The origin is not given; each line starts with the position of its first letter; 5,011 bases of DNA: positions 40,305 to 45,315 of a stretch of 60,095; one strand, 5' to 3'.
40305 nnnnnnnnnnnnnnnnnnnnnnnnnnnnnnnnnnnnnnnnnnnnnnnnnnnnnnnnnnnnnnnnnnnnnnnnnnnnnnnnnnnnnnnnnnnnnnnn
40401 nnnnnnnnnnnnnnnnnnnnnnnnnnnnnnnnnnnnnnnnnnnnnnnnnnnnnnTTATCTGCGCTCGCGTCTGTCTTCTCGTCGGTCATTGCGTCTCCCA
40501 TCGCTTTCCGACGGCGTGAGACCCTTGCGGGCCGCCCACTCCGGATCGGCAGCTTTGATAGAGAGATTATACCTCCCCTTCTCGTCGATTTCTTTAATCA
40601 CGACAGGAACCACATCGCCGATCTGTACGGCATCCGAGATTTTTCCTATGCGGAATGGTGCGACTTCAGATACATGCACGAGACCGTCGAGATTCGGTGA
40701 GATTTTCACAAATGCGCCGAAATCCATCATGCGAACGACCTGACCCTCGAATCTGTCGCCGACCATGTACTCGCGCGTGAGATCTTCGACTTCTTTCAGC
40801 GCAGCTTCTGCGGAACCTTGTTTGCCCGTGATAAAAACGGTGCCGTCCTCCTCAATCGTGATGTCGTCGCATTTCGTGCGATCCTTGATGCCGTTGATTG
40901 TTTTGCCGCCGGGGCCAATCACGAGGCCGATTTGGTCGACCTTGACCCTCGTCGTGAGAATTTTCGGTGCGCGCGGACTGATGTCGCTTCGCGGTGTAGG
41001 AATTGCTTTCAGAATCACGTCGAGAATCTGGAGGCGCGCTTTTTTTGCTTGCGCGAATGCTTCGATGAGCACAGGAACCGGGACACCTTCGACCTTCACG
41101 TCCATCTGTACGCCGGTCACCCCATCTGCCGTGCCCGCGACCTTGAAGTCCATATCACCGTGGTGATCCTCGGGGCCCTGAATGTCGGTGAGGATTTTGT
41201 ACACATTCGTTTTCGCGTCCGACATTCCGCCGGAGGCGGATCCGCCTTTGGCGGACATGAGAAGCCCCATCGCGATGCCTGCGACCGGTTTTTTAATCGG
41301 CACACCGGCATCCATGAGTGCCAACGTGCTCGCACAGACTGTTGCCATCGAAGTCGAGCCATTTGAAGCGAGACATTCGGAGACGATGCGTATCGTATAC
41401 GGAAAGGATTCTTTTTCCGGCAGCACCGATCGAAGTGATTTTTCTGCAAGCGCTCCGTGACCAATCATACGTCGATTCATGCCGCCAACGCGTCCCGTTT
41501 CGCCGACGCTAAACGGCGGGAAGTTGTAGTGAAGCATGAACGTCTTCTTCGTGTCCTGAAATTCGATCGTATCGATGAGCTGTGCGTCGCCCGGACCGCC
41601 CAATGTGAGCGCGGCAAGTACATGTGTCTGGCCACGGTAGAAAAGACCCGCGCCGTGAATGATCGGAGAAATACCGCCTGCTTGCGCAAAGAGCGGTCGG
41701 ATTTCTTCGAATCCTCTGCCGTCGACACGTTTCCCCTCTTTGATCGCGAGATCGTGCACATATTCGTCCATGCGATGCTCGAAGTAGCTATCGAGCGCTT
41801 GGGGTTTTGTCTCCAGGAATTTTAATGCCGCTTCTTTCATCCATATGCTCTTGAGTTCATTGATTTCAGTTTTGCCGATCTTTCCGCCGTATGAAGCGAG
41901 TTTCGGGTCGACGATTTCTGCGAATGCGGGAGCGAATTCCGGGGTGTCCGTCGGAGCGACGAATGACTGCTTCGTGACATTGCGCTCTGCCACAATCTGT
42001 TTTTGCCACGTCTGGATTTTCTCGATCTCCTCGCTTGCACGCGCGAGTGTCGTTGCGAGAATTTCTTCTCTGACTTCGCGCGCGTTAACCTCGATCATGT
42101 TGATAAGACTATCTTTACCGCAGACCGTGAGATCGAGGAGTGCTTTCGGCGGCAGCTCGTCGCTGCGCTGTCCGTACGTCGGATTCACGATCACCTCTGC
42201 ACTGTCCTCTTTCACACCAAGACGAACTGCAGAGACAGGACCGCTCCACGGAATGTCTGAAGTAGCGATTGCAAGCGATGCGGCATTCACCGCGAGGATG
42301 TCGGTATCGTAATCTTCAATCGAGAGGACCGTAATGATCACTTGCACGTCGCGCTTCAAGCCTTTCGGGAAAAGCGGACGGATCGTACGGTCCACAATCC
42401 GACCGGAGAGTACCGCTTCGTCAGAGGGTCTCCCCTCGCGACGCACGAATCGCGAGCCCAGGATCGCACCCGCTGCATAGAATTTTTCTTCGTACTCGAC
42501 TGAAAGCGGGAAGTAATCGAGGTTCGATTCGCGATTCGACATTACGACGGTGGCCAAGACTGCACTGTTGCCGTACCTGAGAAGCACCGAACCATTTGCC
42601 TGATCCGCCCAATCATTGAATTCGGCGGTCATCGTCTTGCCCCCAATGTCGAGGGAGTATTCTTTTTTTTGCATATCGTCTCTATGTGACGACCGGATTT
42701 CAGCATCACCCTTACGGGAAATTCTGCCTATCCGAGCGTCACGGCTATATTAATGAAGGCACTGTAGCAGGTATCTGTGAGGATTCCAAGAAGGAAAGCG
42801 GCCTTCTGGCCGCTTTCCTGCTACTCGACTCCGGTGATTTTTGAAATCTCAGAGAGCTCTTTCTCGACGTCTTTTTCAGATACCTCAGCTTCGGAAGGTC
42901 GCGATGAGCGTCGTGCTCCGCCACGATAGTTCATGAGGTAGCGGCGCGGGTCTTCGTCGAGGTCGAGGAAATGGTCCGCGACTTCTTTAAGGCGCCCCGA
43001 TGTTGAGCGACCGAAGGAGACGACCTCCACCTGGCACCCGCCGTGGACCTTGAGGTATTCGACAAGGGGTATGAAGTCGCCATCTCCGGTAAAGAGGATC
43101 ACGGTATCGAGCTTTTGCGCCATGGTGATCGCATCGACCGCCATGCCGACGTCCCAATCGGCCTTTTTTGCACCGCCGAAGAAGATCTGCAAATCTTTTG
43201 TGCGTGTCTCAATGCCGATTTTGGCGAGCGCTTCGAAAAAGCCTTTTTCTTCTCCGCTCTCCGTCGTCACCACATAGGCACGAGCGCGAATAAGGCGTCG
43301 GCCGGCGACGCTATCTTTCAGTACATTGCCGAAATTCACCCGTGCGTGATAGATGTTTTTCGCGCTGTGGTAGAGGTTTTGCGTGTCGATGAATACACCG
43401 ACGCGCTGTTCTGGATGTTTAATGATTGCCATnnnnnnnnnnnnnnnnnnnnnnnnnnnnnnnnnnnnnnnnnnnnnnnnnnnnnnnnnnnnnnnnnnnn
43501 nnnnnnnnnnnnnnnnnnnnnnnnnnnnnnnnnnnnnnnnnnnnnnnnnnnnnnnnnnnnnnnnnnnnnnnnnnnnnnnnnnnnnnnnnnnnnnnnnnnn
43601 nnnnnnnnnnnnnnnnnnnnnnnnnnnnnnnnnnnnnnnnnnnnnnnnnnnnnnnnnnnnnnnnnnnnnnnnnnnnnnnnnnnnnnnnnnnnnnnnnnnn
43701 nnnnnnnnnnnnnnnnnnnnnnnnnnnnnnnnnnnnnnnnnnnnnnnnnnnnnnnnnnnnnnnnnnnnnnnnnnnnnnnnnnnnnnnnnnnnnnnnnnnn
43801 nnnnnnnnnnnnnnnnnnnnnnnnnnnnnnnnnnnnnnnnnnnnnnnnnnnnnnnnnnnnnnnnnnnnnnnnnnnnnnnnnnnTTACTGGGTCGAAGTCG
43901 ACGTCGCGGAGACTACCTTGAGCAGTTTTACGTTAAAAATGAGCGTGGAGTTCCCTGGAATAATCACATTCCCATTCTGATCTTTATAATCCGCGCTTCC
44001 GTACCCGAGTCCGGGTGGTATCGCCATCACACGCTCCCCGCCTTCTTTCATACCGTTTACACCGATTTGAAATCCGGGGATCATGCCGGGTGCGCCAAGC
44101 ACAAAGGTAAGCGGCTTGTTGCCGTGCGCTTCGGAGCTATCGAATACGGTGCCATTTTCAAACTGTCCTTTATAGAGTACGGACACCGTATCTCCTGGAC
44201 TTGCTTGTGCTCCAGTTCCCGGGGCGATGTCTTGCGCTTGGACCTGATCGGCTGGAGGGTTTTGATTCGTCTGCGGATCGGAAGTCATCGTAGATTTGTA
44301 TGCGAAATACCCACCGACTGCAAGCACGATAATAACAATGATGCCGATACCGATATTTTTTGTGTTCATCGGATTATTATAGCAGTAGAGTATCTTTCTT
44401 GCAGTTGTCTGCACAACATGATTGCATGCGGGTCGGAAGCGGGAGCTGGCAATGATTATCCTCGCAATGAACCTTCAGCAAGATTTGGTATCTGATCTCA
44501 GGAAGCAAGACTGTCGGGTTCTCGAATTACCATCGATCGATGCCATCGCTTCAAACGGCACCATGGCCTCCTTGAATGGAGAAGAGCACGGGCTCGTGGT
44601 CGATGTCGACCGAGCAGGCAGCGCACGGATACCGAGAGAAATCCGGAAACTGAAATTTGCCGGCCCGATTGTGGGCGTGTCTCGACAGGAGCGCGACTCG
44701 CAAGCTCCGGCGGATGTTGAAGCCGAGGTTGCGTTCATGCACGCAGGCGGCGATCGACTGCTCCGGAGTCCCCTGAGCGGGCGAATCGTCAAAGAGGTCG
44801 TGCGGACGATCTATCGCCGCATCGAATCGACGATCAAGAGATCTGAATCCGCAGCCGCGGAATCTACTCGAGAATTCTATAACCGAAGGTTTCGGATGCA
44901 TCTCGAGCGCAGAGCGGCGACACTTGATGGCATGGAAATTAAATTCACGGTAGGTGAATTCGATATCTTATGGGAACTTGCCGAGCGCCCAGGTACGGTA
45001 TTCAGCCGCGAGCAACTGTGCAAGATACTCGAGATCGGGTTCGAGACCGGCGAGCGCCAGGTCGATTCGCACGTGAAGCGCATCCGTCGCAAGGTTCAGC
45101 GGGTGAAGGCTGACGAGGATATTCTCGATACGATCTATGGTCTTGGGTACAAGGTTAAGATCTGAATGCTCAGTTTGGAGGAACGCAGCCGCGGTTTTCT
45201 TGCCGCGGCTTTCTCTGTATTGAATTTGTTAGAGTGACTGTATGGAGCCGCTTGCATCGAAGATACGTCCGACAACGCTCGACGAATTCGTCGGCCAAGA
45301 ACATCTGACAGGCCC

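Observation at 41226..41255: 30-bp double-hairpin mini-element inserted in frame in two unrelated essential genes (pnp, rarA) and once intergenically, each time with short flanking direct repeats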

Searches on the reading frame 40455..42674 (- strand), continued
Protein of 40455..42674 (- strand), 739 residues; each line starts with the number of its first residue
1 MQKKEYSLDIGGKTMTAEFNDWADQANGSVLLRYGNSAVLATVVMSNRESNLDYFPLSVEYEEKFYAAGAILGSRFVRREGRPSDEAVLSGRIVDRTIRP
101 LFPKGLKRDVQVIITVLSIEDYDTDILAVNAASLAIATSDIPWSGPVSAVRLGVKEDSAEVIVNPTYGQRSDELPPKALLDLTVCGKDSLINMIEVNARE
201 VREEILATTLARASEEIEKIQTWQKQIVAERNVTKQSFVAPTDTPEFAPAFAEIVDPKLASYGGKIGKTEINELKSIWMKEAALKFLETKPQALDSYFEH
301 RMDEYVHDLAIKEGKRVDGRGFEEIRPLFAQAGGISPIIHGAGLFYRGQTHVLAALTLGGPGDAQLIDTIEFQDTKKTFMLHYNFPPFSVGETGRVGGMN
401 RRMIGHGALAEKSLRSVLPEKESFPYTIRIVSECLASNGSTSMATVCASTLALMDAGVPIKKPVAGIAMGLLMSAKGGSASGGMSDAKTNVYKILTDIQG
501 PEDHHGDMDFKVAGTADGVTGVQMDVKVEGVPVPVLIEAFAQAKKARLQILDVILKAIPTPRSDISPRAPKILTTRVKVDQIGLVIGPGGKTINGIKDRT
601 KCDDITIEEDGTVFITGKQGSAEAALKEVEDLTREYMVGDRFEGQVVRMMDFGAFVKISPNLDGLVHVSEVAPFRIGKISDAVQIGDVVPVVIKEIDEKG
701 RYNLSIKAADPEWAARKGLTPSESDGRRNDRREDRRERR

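Call 52: find_encoding_contigs(protein=P0051, flank=3000, max_places=1)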
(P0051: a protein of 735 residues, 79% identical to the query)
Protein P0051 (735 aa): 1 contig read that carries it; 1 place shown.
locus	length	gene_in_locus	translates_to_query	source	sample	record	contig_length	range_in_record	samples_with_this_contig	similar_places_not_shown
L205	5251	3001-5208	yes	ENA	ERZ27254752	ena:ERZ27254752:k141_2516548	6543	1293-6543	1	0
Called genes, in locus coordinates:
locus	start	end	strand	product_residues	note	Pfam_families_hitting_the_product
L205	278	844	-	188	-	-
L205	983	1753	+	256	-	PF01978:TrmB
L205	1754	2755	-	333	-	PF03741:TerC, PF04332:DUF475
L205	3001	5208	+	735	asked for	PF01138:RNase_PH, PF03725:RNase_PH_C (faint), PF01138:RNase_PH, PF00013:KH_1, PF00575:S1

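Call 79: predict_structure(alignment_id=A1)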
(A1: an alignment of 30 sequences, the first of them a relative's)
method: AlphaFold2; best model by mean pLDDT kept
length: 739 residues; sequences in the alignment: 30
mean_pLDDT: 65.6   pTM: 0.59
mean pLDDT of the five models: 65.6, 64.3, 63.7, 59.0, 53.8
residues with pLDDT >= 90: 64; 70-90: 338; 50-70: 149; < 50: 188
segments of 3 or more residues with pLDDT < 50: 62-90, 316-405, 431-439, 474-490, 496-506, 563-570, 723-739
pLDDT, mean of each block of 10 residues (from residue 1): 81 87 73 87 79 54 35 24 38 72 74 77 82 92 89 82 82 64 87 80 90 92 94 81 70 86 70 85 83 72 64 49 32 23 22 26 30 35 31 27 49 74 55 40 68 68 77 38 34 46 49 87 75 85 82 73 46 72 73 82 69 68 83 73 84 80 79 72 81 75 69 66 40 37
secondary structure, 60 per line:
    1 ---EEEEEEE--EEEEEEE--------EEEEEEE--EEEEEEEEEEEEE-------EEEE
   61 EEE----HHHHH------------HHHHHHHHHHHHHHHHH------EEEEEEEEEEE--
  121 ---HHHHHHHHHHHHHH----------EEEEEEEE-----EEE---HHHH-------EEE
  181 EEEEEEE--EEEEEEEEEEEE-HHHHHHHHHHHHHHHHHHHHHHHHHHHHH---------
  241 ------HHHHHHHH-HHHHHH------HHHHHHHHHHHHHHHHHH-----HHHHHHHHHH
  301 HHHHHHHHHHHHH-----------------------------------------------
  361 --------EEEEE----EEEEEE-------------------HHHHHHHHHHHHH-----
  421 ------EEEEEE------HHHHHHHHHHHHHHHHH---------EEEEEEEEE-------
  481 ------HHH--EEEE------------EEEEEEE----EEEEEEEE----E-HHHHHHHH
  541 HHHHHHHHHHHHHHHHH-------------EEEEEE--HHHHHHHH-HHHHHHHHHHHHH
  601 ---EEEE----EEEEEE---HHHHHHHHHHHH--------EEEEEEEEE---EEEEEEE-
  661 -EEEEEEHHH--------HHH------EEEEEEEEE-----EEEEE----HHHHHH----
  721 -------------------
elements in order (helices of 4 or more, strands of 3 or more residues): E4-10 E13-19 E28-34 E37-49 E57-63 H68-72 H85-101 E108-118 H124-137 E148-155 E161-163 H167-170 E178-187 E190-201 H203-231 H247-254 H256-261 H268-285 H291-313 E369-373 E378-383 H403-415 E427-432 H439-455 E465-473 E492-495 E508-514 E519-526 H533-557 E571-576 H579-586 H588-600 E604-607 E612-617 H621-632 E641-649 E653-659 E662-667 E688-696 E702-706 H711-716
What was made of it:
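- Checked: In an AlphaFold model the PNPase insert lies in a loop with pLDDT below 50 (residues 474-490), between strands 465-473 and 492-495 (call 79).
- Tried and rejected: It is only moderate (mean pLDDT 65.6, call 79) and was used only for the local loop assignment.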

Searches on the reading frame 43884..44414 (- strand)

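Call 34: search_protein_families(library=pfam, proteins=[window:43884-44414:-], max_evalue=0.01)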
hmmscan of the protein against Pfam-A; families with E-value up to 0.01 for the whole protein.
window:43884-44414:- (176 aa): 1 family
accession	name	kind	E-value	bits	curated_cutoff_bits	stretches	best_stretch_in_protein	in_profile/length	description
PF00254.34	FKBP_C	-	7.9e-27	93.9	21.1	1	70-165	4-94/94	FKBP-type peptidyl-prolyl cis-trans isomerase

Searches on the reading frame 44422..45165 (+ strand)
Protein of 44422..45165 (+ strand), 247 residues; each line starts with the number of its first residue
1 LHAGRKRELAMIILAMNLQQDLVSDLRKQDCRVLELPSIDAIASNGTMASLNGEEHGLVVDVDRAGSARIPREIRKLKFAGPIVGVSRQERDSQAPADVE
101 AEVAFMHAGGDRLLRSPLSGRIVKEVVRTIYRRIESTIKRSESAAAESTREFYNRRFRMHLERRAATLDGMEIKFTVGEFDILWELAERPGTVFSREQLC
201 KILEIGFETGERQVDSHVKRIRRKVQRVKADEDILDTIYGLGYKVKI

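Call 16: search_protein_families(library=pfam, proteins=[window:44422-45165:+])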
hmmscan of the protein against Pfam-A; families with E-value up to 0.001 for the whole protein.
window:44422-45165:+ (247 aa): 1 family
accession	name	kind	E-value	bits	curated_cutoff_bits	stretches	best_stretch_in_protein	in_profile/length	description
PF00486.34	Trans_reg_C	-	6.9e-16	58.5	26.2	1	172-244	3-76/77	Transcriptional regulatory protein, C terminal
